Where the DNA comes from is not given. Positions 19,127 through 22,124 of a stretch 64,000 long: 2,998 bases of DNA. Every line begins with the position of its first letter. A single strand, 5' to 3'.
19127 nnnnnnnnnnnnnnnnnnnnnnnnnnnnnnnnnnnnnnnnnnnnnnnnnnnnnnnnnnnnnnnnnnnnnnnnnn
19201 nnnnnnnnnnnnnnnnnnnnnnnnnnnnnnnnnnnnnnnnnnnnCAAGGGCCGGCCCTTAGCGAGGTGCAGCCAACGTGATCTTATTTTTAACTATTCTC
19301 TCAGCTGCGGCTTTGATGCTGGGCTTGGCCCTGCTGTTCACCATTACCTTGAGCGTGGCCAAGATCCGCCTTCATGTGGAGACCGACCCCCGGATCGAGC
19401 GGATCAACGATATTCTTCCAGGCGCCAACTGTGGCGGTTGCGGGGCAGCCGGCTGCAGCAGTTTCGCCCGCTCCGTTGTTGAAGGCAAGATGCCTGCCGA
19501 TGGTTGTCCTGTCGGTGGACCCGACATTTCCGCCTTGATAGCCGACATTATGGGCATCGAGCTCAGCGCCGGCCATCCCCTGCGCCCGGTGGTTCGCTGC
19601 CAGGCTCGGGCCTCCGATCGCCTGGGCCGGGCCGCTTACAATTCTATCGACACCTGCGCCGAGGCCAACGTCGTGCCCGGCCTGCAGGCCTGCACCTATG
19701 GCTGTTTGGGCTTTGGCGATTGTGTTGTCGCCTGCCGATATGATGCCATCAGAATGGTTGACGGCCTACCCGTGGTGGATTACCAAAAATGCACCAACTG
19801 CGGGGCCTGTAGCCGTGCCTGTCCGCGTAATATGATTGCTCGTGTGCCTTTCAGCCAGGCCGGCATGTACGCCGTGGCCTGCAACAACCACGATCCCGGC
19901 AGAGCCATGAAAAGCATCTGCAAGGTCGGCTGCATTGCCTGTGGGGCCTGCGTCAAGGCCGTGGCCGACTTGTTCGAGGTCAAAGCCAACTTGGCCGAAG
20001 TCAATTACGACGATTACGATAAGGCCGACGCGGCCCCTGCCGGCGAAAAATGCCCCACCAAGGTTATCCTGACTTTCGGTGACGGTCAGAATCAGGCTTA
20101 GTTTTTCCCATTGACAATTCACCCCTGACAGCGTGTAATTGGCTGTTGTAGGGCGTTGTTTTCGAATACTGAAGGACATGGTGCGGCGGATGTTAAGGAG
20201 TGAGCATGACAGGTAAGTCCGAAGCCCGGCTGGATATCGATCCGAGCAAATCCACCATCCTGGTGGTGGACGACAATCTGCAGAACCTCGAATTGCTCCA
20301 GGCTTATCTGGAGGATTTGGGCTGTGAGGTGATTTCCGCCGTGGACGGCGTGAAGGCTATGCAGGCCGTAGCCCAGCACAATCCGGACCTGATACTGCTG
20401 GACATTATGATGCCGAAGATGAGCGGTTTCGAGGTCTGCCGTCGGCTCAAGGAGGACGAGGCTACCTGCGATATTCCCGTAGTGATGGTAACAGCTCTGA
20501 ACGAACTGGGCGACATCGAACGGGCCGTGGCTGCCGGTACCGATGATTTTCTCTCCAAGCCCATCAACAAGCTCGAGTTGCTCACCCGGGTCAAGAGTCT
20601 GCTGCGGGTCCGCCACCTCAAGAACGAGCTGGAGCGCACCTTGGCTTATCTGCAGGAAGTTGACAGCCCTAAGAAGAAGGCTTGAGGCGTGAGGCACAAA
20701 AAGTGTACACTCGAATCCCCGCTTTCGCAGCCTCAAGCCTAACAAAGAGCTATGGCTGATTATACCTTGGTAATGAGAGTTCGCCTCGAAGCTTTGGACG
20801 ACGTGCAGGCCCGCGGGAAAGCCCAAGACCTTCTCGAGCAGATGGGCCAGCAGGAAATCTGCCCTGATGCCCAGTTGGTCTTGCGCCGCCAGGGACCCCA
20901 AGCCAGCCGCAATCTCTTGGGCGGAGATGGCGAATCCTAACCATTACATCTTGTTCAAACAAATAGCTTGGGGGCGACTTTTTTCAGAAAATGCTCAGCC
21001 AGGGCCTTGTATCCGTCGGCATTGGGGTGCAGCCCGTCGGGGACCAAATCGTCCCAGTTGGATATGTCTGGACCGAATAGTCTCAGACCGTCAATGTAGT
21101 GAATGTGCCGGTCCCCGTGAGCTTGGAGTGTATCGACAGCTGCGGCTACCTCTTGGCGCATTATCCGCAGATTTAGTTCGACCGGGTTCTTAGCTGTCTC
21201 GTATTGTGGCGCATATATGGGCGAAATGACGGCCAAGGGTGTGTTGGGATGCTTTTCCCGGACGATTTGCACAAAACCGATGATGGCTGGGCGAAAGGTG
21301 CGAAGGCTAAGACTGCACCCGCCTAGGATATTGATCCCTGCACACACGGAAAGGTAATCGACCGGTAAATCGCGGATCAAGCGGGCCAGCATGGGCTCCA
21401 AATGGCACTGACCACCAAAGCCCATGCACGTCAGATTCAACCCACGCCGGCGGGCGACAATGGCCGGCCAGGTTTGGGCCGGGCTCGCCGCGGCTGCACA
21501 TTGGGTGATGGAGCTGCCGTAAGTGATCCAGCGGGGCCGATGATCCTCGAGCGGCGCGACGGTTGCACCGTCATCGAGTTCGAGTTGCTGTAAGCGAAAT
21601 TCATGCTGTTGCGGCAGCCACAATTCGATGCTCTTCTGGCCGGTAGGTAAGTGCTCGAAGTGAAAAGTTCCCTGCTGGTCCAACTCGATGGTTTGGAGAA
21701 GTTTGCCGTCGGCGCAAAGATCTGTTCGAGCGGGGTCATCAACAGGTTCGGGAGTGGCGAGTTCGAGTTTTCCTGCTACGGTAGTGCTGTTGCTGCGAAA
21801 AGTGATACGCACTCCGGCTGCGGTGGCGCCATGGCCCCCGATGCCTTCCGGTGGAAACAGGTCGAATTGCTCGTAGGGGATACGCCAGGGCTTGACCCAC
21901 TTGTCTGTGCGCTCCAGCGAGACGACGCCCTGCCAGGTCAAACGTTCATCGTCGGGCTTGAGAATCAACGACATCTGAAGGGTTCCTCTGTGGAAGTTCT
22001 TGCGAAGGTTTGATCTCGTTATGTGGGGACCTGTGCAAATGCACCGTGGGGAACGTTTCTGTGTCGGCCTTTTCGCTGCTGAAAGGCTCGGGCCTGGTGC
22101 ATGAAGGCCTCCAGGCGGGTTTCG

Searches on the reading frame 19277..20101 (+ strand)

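Call 28: search_protein_families(library=pfam, proteins=[window:19277-20101:+], max_evalue=0.001)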
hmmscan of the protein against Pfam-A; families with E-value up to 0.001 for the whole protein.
window:19277-20101:+ (274 aa): 9 families
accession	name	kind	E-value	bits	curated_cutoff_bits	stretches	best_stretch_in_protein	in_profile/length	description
PF04060.18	FeS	-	6.9e-12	45.3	23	1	47-79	1-33/33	Putative Fe-S cluster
PF00037.32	Fer4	-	3.6e-07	30.2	21.1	1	165-187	1-23/24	4Fe-4S binding domain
PF12838.12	Fer4_7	-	1.3e-06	29.2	27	1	142-185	4-51/52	4Fe-4S dicluster domain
PF13237.11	Fer4_10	-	1.4e-06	28.5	25.5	2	165-228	2-51/53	4Fe-4S dicluster domain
PF13187.11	Fer4_9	-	5.1e-06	26.9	27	1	143-186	2-51/52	4Fe-4S dicluster domain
PF12837.12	Fer4_6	-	9e-06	25.8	25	1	165-187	2-24/24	4Fe-4S binding domain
PF12797.12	Fer4_2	-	1.4e-05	25.2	24.5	1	165-183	3-21/22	4Fe-4S binding domain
PF14697.11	Fer4_21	-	7.8e-05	23.2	35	1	143-187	8-57/59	4Fe-4S dicluster domain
PF13370.11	Fer4_13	-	9.5e-05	23.5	24.5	1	218-264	5-56/58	4Fe-4S single cluster domain of Ferredoxin I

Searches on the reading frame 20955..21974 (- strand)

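Call 28: search_protein_families(library=pfam, proteins=[window:20955-21974:-], max_evalue=0.001)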
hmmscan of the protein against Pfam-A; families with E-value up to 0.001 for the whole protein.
window:20955-21974:- (339 aa): 4 families
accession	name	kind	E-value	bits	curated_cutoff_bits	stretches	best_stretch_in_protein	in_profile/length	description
PF21181.3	SsfX3_N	-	1.1e-20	74.6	27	1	12-128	1-129/130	SsfX3, N-terminal domain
PF14606.12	Lipase_GDSL_3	-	1.1e-17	65.4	27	1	150-333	5-177/178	GDSL-like Lipase/Acylhydrolase family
PF13472.12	Lipase_GDSL_2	-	5.2e-17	63.3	32.9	1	152-324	2-178/178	GDSL-like Lipase/Acylhydrolase family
PF00657.28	Lipase_GDSL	-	2.3e-05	25.1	23.6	1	257-329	136-208/208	GDSL-like Lipase/Acylhydrolase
